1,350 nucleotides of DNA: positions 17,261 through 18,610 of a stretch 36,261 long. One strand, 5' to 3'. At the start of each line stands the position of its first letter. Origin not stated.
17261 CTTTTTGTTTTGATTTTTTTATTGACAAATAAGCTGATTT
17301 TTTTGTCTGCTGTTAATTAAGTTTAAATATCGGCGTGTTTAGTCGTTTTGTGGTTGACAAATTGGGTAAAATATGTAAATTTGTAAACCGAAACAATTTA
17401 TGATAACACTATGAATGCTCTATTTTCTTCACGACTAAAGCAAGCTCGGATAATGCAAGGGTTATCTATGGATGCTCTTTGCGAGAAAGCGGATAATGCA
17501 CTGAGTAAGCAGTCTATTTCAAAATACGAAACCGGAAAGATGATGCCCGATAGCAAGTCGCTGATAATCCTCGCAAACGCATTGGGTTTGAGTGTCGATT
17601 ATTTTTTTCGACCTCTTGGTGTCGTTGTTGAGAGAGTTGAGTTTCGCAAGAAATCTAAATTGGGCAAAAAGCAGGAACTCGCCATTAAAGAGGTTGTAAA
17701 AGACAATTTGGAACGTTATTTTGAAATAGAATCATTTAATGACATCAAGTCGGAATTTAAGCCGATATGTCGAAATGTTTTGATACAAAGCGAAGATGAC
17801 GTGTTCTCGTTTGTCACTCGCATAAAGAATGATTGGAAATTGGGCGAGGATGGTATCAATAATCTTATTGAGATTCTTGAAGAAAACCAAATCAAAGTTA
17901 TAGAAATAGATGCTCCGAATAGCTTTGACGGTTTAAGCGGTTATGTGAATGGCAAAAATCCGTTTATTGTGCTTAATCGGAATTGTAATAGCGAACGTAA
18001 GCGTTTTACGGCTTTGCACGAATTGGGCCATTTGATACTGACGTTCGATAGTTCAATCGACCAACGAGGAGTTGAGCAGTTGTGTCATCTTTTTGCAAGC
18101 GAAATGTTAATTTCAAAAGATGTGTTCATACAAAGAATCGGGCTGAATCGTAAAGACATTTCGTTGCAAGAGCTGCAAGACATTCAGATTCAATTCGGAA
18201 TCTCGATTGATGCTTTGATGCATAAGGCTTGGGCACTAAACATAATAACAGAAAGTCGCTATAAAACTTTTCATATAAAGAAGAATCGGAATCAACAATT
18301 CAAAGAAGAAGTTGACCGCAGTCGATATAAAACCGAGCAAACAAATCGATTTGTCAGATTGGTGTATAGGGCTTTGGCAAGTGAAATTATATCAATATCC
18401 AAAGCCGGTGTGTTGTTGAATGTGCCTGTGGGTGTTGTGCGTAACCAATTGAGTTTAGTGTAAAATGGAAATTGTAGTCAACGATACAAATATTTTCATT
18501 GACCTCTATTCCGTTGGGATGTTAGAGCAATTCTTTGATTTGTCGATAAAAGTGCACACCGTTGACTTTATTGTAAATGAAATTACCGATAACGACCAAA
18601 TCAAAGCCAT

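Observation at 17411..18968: AT-rich two-gene module: fused XRE-HTH/ImmA-IrrE metallopeptidase translationally coupled to a PIN-like nuclease, a candidate protease-gated toxin or anti-phage system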

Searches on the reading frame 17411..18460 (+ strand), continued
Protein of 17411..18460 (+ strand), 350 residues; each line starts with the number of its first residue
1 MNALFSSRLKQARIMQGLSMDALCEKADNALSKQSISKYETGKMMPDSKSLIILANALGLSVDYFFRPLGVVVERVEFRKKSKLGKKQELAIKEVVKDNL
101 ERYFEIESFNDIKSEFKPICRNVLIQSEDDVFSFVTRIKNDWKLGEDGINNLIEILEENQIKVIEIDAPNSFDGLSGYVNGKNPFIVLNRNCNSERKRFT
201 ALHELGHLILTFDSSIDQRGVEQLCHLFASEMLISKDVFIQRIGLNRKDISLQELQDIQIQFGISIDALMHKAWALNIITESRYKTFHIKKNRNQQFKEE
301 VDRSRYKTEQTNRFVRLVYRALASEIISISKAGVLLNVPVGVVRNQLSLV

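Call 57: fold_search(model_id=the predicted structure, library=pdb)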
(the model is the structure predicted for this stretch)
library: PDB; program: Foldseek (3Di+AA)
matches with E <= 10: 300; with E <= 0.001: 2
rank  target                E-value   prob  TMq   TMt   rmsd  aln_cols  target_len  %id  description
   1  7t5t                  1.0e-04  1.00  0.31  0.38   6.4       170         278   22  Structure of Thauera sp. K11 CapP (released 2022-09-14)
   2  8sln_A                7.8e-04  1.00  0.32  0.44   3.9       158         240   16  Crystal structure of Deinococcus geothermalis PprI complexed with ssDNA (released 2024-03-13)
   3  6qer_D                1.0e-03  0.98  0.18  0.21  26.0       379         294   14  Apo Form Of ComR From S. Thermophilus in space group C2 (released 2019-02-20)
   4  5jub_A                2.0e-03  0.97  0.18  0.21  23.3       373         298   14  Crystal structure of ComR from S.thermophilus in complex with DNA and its signalling peptide ComS. (released 2016-10-26)
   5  3dti                  2.4e-03  1.00  0.31  0.43   4.0       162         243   17  Crystal structure of the IRRE protein, a central regulator of DNA damage repair in deinococcaceae (released 2009-02-10)
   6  5juf                  2.4e-03  0.93  0.17  0.20  25.5       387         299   14  Crystal structure of the apo form of ComR from S. thermophilus. (released 2016-10-26)
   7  3dte                  3.6e-03  1.00  0.31  0.42   4.0       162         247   17  Crystal structure of the IRRE protein, a central regulator of DNA damage repair in deinococcaceae (released 2009-02-10)
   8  6hu8                  6.7e-03  0.87  0.18  0.20  25.1       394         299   13  Apo form of the competence regulator ComR from Streptococcus vestibularis (released 2019-10-23)
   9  6cyj_A                9.0e-03  1.00  0.30  0.32  11.5       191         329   13  Mycobacterium tuberculosis transcriptional regulator (released 2019-04-17)
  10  6qer_A                9.4e-03  0.85  0.17  0.20  25.3       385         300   13  Apo Form Of ComR From S. Thermophilus in space group C2 (released 2019-02-20)
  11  8slm                  1.0e-02  1.00  0.32  0.43   4.1       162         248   16  Crystal structure of Deinococcus geothermalis PprI (released 2024-03-13)
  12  3u3w_A                1.1e-02  0.82  0.17  0.21  23.4       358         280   11  Crystal Structure of Bacillus thuringiensis PlcR in complex with the peptide PapR7 and DNA (released 2013-01-09)
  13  5w4m_A                1.1e-02  0.80  0.16  0.21  16.8       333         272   14  Crystal structure of Streptococcus dysgalactiae SHP pheromone receptor Rgg2(C45S) (released 2017-10-25)
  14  5jub_B                1.4e-02  0.80  0.18  0.21  22.1       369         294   15  Crystal structure of ComR from S.thermophilus in complex with DNA and its signalling peptide ComS. (released 2016-10-26)
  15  6qer_C                1.5e-02  0.85  0.17  0.19  21.0       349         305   16  Apo Form Of ComR From S. Thermophilus in space group C2 (released 2019-02-20)
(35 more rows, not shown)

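Call 66: find_encoding_contigs(protein=P0213, flank=3000, max_places=2)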
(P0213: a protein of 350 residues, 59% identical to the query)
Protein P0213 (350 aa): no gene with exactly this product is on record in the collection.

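Call 67: find_encoding_contigs(protein=P0219, flank=3000, max_places=2)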
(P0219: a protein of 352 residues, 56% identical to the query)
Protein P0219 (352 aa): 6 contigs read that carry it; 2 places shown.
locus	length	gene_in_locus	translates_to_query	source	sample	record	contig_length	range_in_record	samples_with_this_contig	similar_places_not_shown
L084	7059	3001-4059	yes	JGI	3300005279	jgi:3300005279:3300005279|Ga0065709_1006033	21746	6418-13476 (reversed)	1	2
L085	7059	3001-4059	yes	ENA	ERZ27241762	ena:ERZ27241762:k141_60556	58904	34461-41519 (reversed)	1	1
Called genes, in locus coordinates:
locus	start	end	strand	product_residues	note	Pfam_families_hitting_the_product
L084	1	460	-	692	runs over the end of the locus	-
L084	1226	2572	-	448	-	PF13173:AAA_14, PF13635:DUF4143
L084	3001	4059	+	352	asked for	PF01381:HTH_3, PF12844:HTH_19, PF13560:HTH_31 (faint), PF06114:Peptidase_M78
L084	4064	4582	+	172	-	PF11848:DUF3368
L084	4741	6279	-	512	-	PF09820:AAA-ATPase_like, PF08011:PDDEXK_9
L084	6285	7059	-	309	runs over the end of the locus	PF25199:nSTAND_NTPase5 (weak)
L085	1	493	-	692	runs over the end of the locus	-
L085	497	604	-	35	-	-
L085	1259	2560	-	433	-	PF13173:AAA_14, PF13635:DUF4143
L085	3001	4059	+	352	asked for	PF01381:HTH_3, PF12844:HTH_19, PF13560:HTH_31 (faint), PF06114:Peptidase_M78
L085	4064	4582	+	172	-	PF11848:DUF3368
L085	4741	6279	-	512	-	PF09820:AAA-ATPase_like, PF08011:PDDEXK_9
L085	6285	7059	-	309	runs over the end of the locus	PF25199:nSTAND_NTPase5 (weak)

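Call 68: find_encoding_contigs(protein=P0236, flank=3000, max_places=2)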
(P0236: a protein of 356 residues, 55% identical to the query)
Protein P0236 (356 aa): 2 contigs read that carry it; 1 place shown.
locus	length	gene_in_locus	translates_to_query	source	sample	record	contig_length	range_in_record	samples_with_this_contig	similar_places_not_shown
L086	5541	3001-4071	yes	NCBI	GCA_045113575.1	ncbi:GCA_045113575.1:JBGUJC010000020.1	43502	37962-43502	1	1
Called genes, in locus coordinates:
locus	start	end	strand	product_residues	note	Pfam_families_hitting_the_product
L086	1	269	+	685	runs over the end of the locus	PF09491:RE_AlwI (faint)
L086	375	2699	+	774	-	PF09823:DUF2357, PF04411:PDDEXK_7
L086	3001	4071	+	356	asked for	PF13560:HTH_31 (faint), PF01381:HTH_3, PF12844:HTH_19, PF06114:Peptidase_M78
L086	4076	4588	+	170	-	PF11848:DUF3368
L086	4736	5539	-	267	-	?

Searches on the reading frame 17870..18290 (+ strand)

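Call 72: search_solved_structures(query=window:17870-18290:+, max_evalue=1, show_alignments=4)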
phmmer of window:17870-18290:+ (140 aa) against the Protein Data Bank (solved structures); distinct sequences matched with E-value up to 1: 4.
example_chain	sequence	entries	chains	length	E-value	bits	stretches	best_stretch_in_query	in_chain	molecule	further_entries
7t5t_A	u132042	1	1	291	0.016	19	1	11-118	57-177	CapP toxin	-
9vzy_A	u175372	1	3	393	0.049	17.5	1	29-132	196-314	HTH cro/C1-type domain-containing protein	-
8slm_A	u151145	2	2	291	0.23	15.3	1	27-62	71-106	Zn dependent hydrolase fused to HTH domain, IrrE ortholog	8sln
3dte_A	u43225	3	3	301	0.24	15.2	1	27-62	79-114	IrrE protein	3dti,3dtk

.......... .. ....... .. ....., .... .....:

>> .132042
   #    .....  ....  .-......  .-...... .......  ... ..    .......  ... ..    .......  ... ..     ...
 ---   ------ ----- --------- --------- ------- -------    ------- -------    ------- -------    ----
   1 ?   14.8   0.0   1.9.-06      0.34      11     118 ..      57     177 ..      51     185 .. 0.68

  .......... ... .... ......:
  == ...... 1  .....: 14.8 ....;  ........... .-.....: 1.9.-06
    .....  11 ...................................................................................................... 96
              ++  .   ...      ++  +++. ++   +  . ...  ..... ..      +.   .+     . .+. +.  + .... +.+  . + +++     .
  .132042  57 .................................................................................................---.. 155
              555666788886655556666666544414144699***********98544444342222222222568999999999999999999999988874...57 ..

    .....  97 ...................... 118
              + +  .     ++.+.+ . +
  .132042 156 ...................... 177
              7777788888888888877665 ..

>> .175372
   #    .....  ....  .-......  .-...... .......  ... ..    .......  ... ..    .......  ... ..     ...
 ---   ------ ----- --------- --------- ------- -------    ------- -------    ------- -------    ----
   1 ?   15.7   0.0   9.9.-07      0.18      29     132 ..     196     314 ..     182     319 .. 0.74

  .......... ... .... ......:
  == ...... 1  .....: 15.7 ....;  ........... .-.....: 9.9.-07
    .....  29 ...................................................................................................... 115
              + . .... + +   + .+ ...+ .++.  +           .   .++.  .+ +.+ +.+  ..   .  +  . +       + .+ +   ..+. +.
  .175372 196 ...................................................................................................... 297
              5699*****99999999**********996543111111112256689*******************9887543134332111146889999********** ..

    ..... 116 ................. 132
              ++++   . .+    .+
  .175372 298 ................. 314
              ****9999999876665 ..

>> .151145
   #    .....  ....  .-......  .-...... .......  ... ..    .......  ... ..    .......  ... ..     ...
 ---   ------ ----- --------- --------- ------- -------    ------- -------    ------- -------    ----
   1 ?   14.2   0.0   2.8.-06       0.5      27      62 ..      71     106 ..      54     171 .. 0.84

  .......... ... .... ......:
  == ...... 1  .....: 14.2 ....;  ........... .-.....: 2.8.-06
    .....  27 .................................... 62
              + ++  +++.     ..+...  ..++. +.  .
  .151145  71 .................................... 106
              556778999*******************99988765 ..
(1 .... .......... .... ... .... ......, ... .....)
